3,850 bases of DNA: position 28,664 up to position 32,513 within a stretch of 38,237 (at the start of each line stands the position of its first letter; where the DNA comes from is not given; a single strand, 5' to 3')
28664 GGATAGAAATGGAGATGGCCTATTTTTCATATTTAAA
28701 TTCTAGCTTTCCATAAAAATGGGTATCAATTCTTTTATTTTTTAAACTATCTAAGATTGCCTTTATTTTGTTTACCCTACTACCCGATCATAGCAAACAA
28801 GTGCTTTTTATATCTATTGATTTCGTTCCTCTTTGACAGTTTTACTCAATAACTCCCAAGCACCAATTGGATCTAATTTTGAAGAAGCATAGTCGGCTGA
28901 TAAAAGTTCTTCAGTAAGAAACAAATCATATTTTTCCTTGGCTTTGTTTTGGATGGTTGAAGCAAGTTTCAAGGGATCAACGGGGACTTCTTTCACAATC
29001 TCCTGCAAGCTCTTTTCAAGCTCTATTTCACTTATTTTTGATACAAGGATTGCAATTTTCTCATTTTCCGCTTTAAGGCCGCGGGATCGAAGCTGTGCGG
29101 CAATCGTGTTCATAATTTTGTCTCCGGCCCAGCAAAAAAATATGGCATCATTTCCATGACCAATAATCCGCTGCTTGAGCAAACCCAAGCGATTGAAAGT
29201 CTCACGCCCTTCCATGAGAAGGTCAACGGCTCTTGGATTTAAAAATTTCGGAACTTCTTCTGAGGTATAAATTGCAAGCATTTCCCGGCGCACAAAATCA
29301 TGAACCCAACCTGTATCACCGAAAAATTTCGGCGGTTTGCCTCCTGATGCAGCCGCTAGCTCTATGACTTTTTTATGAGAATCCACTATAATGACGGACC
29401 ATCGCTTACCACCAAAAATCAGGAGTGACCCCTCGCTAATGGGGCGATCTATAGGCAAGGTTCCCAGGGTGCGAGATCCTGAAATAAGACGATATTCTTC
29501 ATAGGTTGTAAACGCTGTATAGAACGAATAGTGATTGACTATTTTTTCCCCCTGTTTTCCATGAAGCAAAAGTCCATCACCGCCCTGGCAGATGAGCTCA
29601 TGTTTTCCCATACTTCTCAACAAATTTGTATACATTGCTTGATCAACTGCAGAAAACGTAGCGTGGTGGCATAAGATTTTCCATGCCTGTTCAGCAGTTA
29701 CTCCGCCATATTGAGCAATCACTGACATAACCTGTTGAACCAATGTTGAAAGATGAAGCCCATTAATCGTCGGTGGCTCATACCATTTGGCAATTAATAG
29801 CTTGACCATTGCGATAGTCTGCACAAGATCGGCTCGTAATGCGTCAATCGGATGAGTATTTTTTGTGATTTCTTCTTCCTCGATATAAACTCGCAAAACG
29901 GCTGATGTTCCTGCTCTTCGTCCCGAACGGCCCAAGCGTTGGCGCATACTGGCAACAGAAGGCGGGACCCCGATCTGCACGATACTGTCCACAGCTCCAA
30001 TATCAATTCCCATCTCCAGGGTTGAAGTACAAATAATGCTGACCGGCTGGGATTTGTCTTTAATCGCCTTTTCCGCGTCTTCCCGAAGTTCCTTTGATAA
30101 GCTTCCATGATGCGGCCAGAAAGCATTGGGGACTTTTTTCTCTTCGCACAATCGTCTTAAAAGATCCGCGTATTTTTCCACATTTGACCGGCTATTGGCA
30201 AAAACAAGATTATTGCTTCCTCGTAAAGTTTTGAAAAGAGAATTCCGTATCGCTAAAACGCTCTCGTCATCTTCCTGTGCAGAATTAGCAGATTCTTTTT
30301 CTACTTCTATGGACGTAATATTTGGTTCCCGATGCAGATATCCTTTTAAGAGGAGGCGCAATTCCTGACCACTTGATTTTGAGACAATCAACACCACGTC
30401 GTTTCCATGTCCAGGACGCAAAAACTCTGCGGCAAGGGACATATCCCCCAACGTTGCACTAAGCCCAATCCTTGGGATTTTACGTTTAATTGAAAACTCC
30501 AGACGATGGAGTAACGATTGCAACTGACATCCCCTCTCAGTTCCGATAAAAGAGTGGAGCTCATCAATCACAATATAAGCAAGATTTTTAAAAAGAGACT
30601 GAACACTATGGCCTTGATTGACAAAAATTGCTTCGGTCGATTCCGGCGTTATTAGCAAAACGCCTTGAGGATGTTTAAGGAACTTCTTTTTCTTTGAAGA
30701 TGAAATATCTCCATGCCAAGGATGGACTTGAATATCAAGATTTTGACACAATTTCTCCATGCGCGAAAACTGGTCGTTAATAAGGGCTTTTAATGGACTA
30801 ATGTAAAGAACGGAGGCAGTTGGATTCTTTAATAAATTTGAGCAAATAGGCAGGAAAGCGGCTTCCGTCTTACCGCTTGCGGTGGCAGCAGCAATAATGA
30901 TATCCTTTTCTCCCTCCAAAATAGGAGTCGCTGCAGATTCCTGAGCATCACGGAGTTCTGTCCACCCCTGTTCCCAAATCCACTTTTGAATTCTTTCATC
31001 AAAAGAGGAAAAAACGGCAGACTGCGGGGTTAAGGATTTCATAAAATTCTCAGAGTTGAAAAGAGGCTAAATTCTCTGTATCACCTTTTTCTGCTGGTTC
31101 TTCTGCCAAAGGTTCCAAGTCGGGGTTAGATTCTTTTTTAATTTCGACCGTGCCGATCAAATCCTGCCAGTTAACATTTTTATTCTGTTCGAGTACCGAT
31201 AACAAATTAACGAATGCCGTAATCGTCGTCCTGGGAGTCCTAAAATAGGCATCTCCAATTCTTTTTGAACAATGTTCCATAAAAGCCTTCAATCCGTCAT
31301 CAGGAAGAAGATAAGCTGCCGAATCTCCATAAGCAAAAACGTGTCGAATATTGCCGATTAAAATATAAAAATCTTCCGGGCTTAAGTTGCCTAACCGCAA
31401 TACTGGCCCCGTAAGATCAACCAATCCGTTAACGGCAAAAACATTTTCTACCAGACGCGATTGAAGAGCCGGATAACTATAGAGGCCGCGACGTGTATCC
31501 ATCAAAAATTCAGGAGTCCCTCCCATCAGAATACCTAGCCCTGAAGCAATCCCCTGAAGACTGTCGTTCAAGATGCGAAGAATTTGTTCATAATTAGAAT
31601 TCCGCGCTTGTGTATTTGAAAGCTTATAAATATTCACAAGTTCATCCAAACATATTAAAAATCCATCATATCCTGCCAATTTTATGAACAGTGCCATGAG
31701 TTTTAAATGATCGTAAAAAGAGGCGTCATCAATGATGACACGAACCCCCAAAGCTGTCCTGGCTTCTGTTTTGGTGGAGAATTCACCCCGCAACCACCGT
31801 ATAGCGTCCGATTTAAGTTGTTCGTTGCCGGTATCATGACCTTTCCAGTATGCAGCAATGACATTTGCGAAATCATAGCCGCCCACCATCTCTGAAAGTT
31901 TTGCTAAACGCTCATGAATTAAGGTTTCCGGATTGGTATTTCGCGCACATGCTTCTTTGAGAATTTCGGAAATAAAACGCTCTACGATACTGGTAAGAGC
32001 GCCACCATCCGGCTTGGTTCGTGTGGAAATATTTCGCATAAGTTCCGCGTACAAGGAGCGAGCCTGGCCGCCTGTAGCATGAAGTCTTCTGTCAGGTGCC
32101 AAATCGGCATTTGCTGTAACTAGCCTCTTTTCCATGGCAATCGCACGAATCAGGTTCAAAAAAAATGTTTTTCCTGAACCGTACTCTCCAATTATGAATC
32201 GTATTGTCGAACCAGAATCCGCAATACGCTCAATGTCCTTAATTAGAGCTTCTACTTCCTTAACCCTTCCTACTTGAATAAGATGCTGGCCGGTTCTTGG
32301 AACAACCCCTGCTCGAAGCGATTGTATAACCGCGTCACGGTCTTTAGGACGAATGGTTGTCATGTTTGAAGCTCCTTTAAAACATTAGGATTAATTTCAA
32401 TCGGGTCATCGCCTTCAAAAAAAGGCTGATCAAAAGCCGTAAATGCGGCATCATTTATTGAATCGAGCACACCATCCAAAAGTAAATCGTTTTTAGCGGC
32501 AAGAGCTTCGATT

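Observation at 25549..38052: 12.5-kb accessory island bounded by 160-bp, ~94 percent identical inverted repeats, with no recognisable transposase or integrase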

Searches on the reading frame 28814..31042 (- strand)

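Call 10: search_protein_families(library=pfam, proteins=[window:28814-31042:-], max_evalue=0.01)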
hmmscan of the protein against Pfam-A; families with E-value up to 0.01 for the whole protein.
window:28814-31042:- (742 aa): 4 families
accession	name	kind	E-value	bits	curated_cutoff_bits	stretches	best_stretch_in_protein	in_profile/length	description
PF00270.35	DEAD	-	1.9e-33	116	26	1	32-199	2-161/167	DEAD/DEAH box helicase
PF00271.37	Helicase_C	-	1.9e-19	70.4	23.5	1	269-376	10-109/110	Helicase conserved C-terminal domain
PF04851.21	ResIII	-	1.3e-11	45.1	22.5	1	29-198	3-162/164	Type III restriction enzyme, res subunit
PF22590.2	Cas3-like_C_2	-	8.4e-06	26.5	27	1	285-376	9-104/106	CRISPR-associated nuclease/helicase Cas3, C-terminal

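Call 16: search_protein_families(library=padloc, proteins=[window:28814-31042:-], max_evalue=0.01)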
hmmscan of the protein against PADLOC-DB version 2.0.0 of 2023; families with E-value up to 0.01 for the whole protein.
window:28814-31042:- (742 aa): 72 families (the best 25 are shown)
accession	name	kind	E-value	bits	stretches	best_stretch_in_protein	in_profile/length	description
PDLC03960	SngC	-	1e-281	934.9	1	8-732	3-717/720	-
PDLC02503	BrxHI|BrxHII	-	3.4e-125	417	1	10-738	4-694/698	BrxHI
PDLC02501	BrxHI|BrxHII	-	9.2e-75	250.3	2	9-223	2-221/925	BrxHI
PDLC02897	DpdJ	-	9.5e-37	124.4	1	9-386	80-461/1570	DpdJ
PDLC00192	HamB1|HamB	-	1.3e-24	84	1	27-206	266-442/1104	DEAD-box helicase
PDLC00037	DruE3|DruE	-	7.1e-21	71.7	2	337-382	1061-1106/2055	SNF2 family N-terminal domain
PDLC00036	DruE3|DruE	-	3.5e-20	68.8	2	321-382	1039-1099/2023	SNF2 family N-terminal domain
PDLC01252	Cas3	-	2.6e-18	64.5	1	48-397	2-309/324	CAS-I; effector_G3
PDLC00035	DruE3|DruE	-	3.8e-18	62.6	2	337-381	1064-1108/1460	SNF2 family N-terminal domain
PDLC00194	HamB1|HamB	-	9.7e-18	61.4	2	40-202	240-397/995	DEAD-box helicase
PDLC01761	Cas3b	-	1.8e-17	61.3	2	28-123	218-304/705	-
PDLC00188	HamB1|HamB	-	5.1e-17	59.3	2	29-208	242-419/1037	DEAD-box helicase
PDLC03928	PsyrT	-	5.7e-17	59.3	2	26-164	19-153/689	-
PDLC02870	DpdF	-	6.6e-16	55.9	2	240-459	199-403/534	DpdF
PDLC00013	DruE1|DruE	-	8.4e-16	55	2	327-379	1076-1129/1776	SNF2 family N-terminal domain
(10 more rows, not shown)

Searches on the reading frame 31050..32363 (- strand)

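Call 10: search_protein_families(library=pfam, proteins=[window:31050-32363:-], max_evalue=0.01)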
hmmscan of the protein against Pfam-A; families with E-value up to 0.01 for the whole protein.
window:31050-32363:- (437 aa): 2 families
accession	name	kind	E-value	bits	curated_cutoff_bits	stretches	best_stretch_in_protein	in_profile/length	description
PF10923.14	BrxC_BrxD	-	2.4e-157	524.5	22.2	1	4-405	1-412/414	BREX system ATP-binding protein BrxC/D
PF13191.12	AAA_16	-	0.00022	22.2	32.6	1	31-128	3-103/167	AAA ATPase domain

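Call 16: search_protein_families(library=padloc, proteins=[window:31050-32363:-], max_evalue=0.01)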
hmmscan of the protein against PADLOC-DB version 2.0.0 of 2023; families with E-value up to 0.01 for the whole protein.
window:31050-32363:- (437 aa): 3 families
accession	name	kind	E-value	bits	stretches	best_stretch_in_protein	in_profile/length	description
PDLC03959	SngB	-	9.8e-185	612.8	1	2-436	4-438/439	-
PDLC02494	BrxD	-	3.3e-45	153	1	1-398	1-405/440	BrxD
PDLC02361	PifA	-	0.0078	12.8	0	40-199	28-177/720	PifA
